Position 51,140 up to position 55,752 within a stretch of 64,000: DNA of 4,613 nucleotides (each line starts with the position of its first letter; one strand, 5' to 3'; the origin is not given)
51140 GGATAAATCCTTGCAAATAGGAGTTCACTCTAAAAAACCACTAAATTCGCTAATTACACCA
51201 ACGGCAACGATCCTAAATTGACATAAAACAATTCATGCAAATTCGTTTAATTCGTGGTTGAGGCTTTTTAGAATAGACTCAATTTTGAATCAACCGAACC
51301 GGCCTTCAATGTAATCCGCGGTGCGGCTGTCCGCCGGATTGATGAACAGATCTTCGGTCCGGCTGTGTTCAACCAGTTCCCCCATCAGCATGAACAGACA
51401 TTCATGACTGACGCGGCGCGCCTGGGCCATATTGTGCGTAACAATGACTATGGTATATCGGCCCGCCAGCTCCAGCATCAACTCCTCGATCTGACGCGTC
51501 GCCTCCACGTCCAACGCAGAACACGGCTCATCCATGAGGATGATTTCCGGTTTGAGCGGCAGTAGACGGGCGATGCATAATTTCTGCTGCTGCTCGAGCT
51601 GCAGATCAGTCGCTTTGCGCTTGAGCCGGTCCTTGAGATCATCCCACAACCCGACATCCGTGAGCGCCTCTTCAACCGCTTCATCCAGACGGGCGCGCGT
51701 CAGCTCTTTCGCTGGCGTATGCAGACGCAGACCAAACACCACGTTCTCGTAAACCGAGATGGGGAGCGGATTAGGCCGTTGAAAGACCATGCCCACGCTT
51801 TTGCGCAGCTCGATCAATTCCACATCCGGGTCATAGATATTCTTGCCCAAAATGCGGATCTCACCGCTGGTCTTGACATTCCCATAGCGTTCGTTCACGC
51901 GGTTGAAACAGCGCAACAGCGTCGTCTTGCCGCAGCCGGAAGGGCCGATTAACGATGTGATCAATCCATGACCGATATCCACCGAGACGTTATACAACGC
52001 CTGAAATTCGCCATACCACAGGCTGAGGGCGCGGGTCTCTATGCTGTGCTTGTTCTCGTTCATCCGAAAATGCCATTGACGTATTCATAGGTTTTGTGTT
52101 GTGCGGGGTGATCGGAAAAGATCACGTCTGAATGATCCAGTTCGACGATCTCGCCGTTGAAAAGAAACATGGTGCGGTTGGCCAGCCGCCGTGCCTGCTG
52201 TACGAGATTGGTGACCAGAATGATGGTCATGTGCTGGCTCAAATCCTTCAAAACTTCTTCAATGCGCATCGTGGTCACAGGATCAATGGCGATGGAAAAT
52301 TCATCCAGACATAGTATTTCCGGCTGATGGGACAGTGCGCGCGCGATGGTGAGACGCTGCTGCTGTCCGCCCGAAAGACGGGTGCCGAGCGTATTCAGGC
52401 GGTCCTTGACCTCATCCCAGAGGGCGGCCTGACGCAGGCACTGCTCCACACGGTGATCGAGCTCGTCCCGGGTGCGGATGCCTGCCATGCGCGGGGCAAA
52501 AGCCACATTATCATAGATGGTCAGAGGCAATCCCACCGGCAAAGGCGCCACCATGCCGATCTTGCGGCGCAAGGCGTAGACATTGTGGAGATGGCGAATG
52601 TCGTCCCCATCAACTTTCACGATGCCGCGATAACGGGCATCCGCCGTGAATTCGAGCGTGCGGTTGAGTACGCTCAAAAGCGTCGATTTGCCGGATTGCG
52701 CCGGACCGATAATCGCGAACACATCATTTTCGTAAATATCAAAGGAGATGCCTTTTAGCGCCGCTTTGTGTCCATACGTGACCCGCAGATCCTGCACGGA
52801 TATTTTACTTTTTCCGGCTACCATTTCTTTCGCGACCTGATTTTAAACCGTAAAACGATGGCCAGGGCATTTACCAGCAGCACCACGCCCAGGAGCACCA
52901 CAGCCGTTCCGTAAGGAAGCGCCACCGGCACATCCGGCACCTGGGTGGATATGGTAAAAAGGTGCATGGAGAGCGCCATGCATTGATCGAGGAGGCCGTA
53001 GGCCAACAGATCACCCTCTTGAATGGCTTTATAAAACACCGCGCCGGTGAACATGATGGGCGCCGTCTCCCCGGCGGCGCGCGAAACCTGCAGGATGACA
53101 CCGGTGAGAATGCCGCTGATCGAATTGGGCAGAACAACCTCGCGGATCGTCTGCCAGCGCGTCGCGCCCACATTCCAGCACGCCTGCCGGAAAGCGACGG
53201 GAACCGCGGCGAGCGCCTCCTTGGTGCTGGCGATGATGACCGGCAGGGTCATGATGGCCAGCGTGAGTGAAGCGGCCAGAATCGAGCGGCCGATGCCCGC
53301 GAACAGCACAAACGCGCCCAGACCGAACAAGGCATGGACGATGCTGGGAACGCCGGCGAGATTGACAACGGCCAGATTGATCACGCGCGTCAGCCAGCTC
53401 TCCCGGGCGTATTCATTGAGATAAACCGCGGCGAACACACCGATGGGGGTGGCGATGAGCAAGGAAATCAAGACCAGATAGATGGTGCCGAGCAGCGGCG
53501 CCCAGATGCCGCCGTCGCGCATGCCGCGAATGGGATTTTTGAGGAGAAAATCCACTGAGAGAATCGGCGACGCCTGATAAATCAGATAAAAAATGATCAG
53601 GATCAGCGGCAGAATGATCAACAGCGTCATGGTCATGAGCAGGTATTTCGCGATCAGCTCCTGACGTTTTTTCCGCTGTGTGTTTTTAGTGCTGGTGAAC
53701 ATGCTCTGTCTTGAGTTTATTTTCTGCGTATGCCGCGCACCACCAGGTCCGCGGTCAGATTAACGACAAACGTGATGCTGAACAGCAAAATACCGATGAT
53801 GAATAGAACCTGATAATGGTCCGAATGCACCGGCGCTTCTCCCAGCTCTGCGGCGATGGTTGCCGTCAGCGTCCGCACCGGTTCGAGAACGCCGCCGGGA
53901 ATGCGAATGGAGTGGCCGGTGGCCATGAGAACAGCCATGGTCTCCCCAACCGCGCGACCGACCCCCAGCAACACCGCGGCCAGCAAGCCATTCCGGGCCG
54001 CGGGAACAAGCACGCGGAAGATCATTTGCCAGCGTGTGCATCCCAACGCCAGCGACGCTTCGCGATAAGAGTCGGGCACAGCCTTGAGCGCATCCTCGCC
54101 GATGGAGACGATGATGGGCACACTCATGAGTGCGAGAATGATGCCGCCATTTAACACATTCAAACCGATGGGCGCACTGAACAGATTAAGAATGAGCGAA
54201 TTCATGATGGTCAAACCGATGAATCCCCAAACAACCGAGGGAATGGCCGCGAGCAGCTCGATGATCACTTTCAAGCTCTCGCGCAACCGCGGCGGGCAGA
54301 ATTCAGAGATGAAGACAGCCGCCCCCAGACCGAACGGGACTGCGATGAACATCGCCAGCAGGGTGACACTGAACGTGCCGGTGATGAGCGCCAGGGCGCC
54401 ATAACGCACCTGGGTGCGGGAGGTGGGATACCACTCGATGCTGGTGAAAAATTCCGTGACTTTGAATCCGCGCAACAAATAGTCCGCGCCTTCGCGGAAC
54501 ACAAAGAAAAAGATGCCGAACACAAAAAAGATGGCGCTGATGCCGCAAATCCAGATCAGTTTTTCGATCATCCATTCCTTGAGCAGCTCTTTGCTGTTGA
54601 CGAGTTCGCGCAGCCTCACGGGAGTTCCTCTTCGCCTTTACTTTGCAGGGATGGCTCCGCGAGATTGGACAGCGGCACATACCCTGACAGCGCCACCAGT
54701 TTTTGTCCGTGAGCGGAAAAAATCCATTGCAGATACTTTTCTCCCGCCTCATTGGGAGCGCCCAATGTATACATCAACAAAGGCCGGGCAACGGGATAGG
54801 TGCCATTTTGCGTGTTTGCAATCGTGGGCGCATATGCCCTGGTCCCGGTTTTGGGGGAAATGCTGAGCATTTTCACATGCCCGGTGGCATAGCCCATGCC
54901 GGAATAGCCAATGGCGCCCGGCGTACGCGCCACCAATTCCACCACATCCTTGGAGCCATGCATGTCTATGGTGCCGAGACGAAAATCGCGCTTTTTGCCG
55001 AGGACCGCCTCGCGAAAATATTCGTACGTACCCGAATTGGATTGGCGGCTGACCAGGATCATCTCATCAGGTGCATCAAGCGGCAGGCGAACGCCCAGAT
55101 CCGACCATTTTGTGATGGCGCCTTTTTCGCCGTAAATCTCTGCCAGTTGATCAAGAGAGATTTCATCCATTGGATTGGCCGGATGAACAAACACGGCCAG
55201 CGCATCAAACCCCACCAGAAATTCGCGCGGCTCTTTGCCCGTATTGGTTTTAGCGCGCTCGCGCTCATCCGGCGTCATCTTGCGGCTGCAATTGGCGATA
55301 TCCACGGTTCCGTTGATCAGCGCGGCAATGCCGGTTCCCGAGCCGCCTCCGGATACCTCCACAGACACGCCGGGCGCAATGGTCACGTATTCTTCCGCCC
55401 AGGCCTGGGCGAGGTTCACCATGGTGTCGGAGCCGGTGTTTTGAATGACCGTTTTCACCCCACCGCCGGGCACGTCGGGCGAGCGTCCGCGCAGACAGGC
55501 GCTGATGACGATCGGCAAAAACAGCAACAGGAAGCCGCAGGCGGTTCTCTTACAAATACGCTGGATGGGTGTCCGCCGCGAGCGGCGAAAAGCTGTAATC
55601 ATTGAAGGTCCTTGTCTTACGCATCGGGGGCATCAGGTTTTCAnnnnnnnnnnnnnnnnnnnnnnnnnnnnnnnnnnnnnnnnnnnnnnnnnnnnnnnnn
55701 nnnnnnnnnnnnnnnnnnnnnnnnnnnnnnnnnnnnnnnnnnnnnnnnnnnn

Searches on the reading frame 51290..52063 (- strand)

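Call 34: search_protein_families(library=pfam, proteins=[window:51290-52063:-], max_evalue=0.0001)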
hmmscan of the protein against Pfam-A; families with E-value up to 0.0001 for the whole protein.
window:51290-52063:- (257 aa): 3 families
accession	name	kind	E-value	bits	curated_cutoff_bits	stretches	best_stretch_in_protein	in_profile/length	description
PF00005.33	ABC_tran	-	1.5e-26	94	25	1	24-181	2-136/137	ABC transporter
PF13304.12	AAA_21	-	2.6e-11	44.6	27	0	35-82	1-59/304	AAA domain, putative AbiEii toxin, Type IV TA system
PF13191.12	AAA_16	-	3.3e-05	24.9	32.6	0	22-114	14-86/167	AAA ATPase domain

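Call 36: search_protein_families(library=ncbifam, proteins=[window:51290-52063:-], max_evalue=1e-10)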
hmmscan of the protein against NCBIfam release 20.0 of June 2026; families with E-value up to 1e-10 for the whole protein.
window:51290-52063:- (257 aa): 153 families (the best 25 are shown)
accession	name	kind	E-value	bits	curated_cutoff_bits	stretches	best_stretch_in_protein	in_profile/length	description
TIGR00972.1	3a0107s01c2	equivalog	5e-99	330.7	343.2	1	8-257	2-248/248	phosphate ABC transporter ATP-binding protein PstB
NF010860.0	PRK14267.1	equivalog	2e-78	263.6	412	1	5-257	2-253/253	phosphate ABC transporter ATP-binding protein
NF010851.0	PRK14258.1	subfamily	8.6e-66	222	425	1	7-256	7-260/261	phosphate ABC transporter ATP-binding protein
NF010864.0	PRK14271.1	equivalog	3.5e-62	210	561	1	13-255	27-265/276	phosphate ABC transporter ATP-binding protein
NF010840.0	PRK14246.1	equivalog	6.1e-56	189.9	425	1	14-256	17-256/257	phosphate ABC transporter ATP-binding protein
NF007027.0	PRK09493.1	equivalog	3.7e-43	147.6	379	1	8-252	2-236/240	glutamine ABC transporter ATP-binding protein GlnQ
NF008428.0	PRK11264.1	equivalog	1e-39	136.2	406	1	11-253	7-245/250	L-cystine ABC transporter ATP-binding protein TcyN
NF008338.0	PRK11124.1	equivalog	2e-38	132.3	369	1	7-252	2-240/242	arginine ABC transporter ATP-binding protein ArtP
TIGR04521.1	ECF_ATPase_2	equivalog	1.6e-35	122.5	330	1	19-243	17-236/279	energy-coupling factor transporter ATPase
TIGR01186.1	proV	subfamily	8.3e-35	120.6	326.6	1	20-253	6-231/363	betaine/proline/choline family ABC transporter ATP-binding protein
TIGR03005.1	ectoine_ehuA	equivalog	2.1e-34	118.9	345.4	1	9-252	2-247/252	ectoine/hydroxyectoine ABC transporter ATP-binding protein EhuA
NF008513.0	PRK11432.1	equivalog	6.7e-34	117.3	496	1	3-251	2-236/351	ferric ABC transporter ATP-binding protein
TIGR02314.1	ABC_MetN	equivalog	8.6e-34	117.1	499.7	1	20-253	18-242/343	methionine ABC transporter ATP-binding protein MetN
TIGR03258.1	PhnT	equivalog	9e-34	117.1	499.15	1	9-252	10-240/359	2-aminoethylphosphonate ABC transport system ATP-binding subunit PhnT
TIGR02315.1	ABC_phnC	equivalog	1.9e-33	115.9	266.1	1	9-235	3-229/243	phosphonate ABC transporter ATP-binding protein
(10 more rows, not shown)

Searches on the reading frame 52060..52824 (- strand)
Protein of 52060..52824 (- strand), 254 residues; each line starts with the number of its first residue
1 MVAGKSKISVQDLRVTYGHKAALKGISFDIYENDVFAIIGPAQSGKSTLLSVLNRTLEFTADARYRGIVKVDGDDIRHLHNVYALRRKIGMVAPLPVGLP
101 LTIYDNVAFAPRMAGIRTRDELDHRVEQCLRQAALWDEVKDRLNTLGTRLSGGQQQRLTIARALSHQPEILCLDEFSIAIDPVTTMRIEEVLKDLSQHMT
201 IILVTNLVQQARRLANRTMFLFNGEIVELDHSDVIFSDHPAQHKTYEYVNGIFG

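Call 34: search_protein_families(library=pfam, proteins=[window:52060-52824:-], max_evalue=0.0001)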
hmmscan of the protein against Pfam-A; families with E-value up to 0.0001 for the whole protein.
window:52060-52824:- (254 aa): 3 families
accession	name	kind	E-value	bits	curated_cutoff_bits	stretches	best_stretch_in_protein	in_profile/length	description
PF00005.33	ABC_tran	-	9.8e-25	88.2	25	1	23-175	1-134/137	ABC transporter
PF13304.12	AAA_21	-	2.5e-06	28.2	27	0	82-205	175-297/304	AAA domain, putative AbiEii toxin, Type IV TA system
PF13479.12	AAA_24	-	8.6e-05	22.9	27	0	35-161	4-128/195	AAA domain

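Call 36: search_protein_families(library=ncbifam, proteins=[window:52060-52824:-], max_evalue=1e-10)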
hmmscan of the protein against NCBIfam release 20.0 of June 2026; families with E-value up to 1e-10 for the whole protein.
window:52060-52824:- (254 aa): 156 families (the best 25 are shown)
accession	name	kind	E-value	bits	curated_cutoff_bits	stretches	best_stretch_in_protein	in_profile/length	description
TIGR00972.1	3a0107s01c2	equivalog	1.8e-81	273.1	343.2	1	8-254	2-248/248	phosphate ABC transporter ATP-binding protein PstB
NF010860.0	PRK14267.1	equivalog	1.4e-65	221.5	412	1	8-254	5-253/253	phosphate ABC transporter ATP-binding protein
NF010840.0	PRK14246.1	equivalog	9.7e-57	192.5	425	1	3-251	3-254/257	phosphate ABC transporter ATP-binding protein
NF010851.0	PRK14258.1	subfamily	8.2e-54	182.8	425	1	8-249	8-256/261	phosphate ABC transporter ATP-binding protein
NF010864.0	PRK14271.1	equivalog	3.4e-48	164.1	561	1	10-254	24-267/276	phosphate ABC transporter ATP-binding protein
TIGR01186.1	proV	subfamily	7.7e-39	133.8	326.6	1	18-248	4-229/363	betaine/proline/choline family ABC transporter ATP-binding protein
TIGR04521.1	ECF_ATPase_2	equivalog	1.2e-35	123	330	1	10-240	3-237/279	energy-coupling factor transporter ATPase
NF007027.0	PRK09493.1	equivalog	5.5e-35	120.9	379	1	9-243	3-231/240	glutamine ABC transporter ATP-binding protein GlnQ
NF008338.0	PRK11124.1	equivalog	7.7e-35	120.5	369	1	8-246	3-239/242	arginine ABC transporter ATP-binding protein ArtP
TIGR04520.1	ECF_ATPase_1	equivalog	8.2e-35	120.5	315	1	8-239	1-227/269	energy-coupling factor transporter ATPase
TIGR03005.1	ectoine_ehuA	equivalog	7.6e-34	117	345.4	1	9-252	2-250/252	ectoine/hydroxyectoine ABC transporter ATP-binding protein EhuA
NF008428.0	PRK11264.1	equivalog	5.9e-33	114.1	406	1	6-250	2-245/250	L-cystine ABC transporter ATP-binding protein TcyN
TIGR02673.1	FtsE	equivalog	1.1e-32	113.4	264.85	1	9-224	3-213/214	cell division ATP-binding protein FtsE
TIGR01188.1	drrA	subfamily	1.3e-32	113.3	312.45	1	16-231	2-207/302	daunorubicin resistance ABC transporter, ATP-binding protein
TIGR03864.1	PQQ_ABC_ATP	hypoth_equivalog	7.1e-32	110.7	302.25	1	8-241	2-225/236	ABC transporter, ATP-binding subunit, PQQ-dependent alcohol dehydrogenase system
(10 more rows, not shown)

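Call 69: find_related_loci(query=A5, collection=metagenome_contigs, flank=8000)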
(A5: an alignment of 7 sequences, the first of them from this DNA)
Query A5 (254 aa) in metagenome_contigs; peptide patterns used: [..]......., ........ (x = any residue, [..] = any of these).
600 stretches matched a pattern (row limit reached: there are more); 595 encode a relative of the query (tblastn E <= 1e-3); the best 80 are kept; 80 distinct loci.
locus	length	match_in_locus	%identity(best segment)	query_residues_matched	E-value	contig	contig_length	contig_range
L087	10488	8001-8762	74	1-254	2e-129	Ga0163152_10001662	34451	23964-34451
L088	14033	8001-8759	74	2-254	4e-129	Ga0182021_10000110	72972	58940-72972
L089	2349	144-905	72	1-254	9e-135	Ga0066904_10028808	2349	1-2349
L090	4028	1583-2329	76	6-254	1e-128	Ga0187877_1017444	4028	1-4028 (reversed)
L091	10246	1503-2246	74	7-254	1e-126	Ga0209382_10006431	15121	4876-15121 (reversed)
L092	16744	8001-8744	75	7-254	7e-126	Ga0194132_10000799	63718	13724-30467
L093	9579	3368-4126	72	2-254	2e-124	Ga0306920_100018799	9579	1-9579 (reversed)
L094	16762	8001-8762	72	1-254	5e-123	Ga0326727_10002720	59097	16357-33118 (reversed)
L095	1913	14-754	72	8-254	2e-131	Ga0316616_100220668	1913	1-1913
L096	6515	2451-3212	68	1-254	3e-122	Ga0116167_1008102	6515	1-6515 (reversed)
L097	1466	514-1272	70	2-254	5e-132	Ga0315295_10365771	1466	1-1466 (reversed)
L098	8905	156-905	70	5-254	3e-121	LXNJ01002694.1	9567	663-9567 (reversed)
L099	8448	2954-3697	70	7-254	2e-121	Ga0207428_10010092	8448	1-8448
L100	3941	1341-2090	67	5-254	1e-122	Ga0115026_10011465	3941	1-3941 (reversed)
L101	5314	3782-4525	68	7-254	7e-120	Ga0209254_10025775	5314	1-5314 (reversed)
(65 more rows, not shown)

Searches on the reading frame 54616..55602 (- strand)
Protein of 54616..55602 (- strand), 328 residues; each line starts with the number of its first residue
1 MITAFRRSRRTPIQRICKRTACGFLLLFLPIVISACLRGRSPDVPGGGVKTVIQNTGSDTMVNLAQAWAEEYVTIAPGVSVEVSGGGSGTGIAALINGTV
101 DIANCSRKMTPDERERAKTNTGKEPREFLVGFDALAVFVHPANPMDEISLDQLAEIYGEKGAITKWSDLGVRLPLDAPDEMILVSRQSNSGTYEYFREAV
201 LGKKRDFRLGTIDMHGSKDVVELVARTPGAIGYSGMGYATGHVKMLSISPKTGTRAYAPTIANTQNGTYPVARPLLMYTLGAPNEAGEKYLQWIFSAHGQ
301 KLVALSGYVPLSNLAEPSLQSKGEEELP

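Call 34: search_protein_families(library=pfam, proteins=[window:54616-55602:-], max_evalue=0.0001)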
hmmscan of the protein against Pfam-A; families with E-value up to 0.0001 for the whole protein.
window:54616-55602:- (328 aa): 2 families
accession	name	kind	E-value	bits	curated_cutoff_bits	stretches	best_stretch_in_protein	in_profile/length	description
PF12849.12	PBP_like_2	-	4.7e-44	151.6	27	1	51-297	8-266/267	PBP superfamily domain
PF12727.12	PBP_like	-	4.2e-09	36.3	27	1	75-247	7-162/193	PBP superfamily domain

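Call 36: search_protein_families(library=ncbifam, proteins=[window:54616-55602:-], max_evalue=1e-10)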
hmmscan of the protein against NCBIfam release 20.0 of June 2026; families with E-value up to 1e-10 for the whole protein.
window:54616-55602:- (328 aa): 2 families
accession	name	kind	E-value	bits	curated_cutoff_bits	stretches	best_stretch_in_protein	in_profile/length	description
TIGR02136.1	ptsS_2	subfamily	1.3e-67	228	206.6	1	18-311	2-295/295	phosphate ABC transporter substrate-binding protein PstS family protein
TIGR00975.1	3a0107s03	equivalog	8.7e-18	64.4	205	1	53-260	1-221/315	phosphate ABC transporter substrate-binding protein PstS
